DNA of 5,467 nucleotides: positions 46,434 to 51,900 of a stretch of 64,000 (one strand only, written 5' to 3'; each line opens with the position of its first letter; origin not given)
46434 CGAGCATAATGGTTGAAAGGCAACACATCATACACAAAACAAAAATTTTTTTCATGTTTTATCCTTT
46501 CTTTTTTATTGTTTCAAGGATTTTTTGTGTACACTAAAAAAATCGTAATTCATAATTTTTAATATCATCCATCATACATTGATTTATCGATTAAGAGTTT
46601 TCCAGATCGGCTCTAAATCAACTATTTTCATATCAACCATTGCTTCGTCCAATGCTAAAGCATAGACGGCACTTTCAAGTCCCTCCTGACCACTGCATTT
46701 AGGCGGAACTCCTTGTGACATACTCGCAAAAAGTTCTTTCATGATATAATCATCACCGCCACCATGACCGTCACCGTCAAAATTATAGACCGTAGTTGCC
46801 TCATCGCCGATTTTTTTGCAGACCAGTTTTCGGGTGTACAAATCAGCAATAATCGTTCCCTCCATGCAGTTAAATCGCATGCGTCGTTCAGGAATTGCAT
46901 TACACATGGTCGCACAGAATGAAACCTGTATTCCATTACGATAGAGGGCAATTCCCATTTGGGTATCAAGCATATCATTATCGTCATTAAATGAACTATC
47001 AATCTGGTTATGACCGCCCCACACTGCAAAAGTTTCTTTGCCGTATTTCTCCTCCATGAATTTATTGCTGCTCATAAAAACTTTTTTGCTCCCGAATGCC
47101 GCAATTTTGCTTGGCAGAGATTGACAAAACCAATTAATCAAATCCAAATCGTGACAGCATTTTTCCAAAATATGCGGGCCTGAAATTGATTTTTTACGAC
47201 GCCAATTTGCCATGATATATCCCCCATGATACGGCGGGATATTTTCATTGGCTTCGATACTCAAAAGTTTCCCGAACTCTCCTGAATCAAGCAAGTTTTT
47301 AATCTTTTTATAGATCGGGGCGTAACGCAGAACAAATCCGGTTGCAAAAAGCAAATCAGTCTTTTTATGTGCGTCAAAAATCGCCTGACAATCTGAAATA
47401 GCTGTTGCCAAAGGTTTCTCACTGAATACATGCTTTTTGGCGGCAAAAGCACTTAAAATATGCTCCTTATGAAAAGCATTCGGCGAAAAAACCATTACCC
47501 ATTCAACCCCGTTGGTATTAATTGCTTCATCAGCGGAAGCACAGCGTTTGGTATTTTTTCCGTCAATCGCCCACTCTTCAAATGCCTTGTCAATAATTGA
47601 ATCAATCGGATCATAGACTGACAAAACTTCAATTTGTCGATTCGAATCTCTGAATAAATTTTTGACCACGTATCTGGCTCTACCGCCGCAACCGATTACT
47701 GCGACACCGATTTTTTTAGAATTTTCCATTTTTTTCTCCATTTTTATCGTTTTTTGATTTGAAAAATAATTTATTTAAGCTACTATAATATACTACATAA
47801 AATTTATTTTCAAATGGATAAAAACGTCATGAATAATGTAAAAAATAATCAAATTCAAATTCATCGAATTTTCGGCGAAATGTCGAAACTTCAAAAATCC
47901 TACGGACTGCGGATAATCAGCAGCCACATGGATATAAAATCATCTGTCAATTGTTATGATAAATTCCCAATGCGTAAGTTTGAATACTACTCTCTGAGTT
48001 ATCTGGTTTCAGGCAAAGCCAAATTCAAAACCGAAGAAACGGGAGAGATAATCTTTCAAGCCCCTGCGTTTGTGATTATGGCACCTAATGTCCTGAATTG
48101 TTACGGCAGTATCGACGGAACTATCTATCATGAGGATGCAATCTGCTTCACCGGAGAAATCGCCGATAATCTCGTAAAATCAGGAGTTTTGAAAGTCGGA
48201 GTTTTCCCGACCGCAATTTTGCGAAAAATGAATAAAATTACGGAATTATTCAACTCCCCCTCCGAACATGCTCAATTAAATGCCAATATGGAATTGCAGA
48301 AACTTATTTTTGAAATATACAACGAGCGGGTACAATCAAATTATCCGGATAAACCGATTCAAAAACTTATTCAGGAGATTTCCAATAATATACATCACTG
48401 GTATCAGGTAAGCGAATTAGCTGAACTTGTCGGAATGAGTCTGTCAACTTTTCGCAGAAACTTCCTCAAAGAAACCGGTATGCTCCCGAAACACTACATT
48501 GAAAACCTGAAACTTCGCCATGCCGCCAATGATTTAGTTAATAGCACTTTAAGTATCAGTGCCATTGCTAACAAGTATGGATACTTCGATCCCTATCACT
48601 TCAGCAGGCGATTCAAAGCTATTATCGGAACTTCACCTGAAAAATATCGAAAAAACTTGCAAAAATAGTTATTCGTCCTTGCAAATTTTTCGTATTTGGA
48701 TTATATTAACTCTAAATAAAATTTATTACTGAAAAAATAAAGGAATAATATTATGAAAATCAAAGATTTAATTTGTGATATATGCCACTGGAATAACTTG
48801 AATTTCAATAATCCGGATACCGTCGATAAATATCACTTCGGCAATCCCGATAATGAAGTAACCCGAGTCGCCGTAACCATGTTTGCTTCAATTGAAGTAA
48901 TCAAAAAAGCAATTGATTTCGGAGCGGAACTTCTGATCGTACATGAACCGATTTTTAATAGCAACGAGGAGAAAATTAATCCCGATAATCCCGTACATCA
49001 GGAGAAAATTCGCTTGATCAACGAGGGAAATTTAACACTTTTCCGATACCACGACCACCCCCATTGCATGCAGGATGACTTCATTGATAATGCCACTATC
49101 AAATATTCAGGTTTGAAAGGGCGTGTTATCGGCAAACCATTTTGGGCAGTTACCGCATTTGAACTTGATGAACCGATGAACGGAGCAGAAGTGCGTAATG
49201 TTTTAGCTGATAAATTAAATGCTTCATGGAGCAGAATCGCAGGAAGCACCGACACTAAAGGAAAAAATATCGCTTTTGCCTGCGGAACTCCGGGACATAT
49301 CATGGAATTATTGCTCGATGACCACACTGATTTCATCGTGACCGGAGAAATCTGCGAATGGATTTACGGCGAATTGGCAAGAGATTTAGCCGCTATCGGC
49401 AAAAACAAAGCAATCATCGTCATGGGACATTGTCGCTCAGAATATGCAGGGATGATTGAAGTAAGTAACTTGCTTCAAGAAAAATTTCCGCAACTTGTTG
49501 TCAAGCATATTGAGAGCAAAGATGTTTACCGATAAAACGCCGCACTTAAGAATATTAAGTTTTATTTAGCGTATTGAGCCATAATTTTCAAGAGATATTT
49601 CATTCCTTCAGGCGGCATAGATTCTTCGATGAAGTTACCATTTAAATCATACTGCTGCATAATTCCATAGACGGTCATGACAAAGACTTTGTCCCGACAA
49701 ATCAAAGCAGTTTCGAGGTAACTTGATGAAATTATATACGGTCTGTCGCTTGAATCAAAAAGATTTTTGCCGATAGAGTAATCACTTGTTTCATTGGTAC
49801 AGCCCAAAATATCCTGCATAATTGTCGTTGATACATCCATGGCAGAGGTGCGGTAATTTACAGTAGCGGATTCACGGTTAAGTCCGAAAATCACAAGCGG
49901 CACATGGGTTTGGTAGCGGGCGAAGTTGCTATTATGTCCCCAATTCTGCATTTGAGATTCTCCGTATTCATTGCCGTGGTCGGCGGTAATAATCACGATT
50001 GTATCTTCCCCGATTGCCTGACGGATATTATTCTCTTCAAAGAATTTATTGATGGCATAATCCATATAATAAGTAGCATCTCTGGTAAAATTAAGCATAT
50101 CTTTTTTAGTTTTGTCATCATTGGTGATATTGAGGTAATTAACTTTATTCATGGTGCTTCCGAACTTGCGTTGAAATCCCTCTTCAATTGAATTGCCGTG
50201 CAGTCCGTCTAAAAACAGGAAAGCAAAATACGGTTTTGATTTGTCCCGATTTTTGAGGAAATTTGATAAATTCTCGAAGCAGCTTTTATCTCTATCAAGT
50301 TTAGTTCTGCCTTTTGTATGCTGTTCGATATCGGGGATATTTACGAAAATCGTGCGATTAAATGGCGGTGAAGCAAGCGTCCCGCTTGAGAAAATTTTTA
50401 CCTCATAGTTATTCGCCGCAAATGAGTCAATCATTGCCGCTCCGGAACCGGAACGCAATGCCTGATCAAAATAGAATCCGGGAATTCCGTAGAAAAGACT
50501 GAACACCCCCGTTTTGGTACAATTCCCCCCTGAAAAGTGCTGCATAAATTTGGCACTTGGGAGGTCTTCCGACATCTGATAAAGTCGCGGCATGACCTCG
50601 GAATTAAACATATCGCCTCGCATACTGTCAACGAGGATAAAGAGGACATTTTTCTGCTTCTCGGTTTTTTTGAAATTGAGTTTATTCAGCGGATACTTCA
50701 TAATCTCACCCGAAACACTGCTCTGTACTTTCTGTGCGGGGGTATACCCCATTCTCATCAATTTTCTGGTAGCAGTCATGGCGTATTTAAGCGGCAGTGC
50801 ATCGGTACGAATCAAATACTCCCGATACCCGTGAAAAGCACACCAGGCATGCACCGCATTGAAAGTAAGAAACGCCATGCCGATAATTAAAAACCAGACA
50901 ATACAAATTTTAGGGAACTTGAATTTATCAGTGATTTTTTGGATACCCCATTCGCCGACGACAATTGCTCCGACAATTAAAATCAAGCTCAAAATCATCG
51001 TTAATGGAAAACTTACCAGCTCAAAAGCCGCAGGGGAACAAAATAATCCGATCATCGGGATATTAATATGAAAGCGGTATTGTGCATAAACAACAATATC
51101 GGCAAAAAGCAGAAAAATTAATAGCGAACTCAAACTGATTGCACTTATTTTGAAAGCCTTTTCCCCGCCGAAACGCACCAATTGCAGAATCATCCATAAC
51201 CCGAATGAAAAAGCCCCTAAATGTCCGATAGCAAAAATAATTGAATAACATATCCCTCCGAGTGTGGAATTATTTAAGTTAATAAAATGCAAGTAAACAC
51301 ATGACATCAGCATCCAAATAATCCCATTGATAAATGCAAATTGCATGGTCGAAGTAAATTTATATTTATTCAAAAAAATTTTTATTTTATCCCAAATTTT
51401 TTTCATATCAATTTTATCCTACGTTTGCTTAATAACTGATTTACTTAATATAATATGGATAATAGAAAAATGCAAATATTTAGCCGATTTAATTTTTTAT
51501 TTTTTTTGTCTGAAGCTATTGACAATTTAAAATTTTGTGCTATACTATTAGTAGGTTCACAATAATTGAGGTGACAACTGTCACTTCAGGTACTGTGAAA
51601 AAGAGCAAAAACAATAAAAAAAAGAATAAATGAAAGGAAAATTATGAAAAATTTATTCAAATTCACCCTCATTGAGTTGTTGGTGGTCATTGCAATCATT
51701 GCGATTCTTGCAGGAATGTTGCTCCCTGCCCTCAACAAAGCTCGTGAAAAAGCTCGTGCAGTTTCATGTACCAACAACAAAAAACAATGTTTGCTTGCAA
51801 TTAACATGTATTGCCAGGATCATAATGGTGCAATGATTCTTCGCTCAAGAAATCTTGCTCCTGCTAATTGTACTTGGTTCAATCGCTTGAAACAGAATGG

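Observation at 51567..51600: Conserved stem-loop plus GTGAA element upstream of four H-X9-DG pseudopilin-like genes, with compensatory stem changes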

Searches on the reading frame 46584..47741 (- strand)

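Call 21: search_protein_families(library=pfam, proteins=[window:46584-47741:-])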
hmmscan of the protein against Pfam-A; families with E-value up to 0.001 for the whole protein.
window:46584-47741:- (385 aa): 3 families
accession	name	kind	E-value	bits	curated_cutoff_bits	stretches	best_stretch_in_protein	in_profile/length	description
PF01408.29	GFO_IDH_MocA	-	1.4e-17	65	24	1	11-135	1-119/120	Oxidoreductase family, NAD-binding Rossmann fold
PF22725.1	GFO_IDH_MocA_C3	-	3.1e-13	50.2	27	1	144-297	1-123/124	GFO/IDH/MocA C-terminal domain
PF02894.22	GFO_IDH_MocA_C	-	2e-11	44.5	22.9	1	148-366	1-208/218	Oxidoreductase family, C-terminal alpha/beta domain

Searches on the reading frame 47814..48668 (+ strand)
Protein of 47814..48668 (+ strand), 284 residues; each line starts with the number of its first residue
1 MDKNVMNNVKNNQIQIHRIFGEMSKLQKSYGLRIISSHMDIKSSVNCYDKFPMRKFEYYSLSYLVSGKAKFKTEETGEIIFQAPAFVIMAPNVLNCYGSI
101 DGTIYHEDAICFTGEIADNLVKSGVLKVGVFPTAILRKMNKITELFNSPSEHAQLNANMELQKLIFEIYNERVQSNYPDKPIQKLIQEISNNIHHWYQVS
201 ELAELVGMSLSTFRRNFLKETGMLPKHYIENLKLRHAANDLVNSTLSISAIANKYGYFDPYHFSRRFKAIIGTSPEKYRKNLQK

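Call 21: search_protein_families(library=pfam, proteins=[window:47814-48668:+])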
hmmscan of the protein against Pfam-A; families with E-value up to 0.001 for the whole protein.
window:47814-48668:+ (284 aa): 2 families
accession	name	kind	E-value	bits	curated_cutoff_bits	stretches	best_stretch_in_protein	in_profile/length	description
PF12833.13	HTH_18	-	5e-22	78.4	33.6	1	202-280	1-79/80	Helix-turn-helix domain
PF00165.29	HTH_AraC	-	1.6e-15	57.2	26.6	1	244-280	7-42/42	Bacterial regulatory helix-turn-helix proteins, AraC family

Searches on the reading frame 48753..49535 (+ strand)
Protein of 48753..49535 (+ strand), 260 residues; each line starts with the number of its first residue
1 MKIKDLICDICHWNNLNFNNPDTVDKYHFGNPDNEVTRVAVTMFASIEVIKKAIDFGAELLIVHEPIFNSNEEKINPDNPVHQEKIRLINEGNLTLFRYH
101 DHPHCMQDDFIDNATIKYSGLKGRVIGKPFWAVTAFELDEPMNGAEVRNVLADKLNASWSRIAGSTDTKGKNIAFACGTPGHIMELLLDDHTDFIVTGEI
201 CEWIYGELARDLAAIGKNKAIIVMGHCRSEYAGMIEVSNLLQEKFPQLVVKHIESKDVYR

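Call 22: search_protein_families(library=pfam, proteins=[window:48753-49535:+])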
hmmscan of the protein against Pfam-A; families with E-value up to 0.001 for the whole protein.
window:48753-49535:+ (260 aa): 1 family
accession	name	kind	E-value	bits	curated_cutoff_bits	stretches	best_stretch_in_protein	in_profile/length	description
PF01784.24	DUF34_NIF3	-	7.4e-22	78.6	23.4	1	30-255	30-250/256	Duf34/NIF3 (NGG1p interacting factor 3)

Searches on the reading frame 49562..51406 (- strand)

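Call 22: search_protein_families(library=pfam, proteins=[window:49562-51406:-])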
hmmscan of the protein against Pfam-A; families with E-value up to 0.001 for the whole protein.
window:49562-51406:- (614 aa): 2 families
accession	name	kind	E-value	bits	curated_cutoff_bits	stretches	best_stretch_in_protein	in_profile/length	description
PF11893.13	DUF3413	-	2.5e-25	89.5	27.1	1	21-244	16-247/248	Domain of unknown function (DUF3413)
PF00884.28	Sulfatase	-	4.1e-22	79.3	25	1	252-531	1-297/301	Sulfatase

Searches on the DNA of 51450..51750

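Call 72: search_rna_families(source=window, start=51450, end=51750, threshold=evalue, max_evalue=1)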
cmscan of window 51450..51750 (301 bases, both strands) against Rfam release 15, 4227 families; matches with E-value up to 1: 0.
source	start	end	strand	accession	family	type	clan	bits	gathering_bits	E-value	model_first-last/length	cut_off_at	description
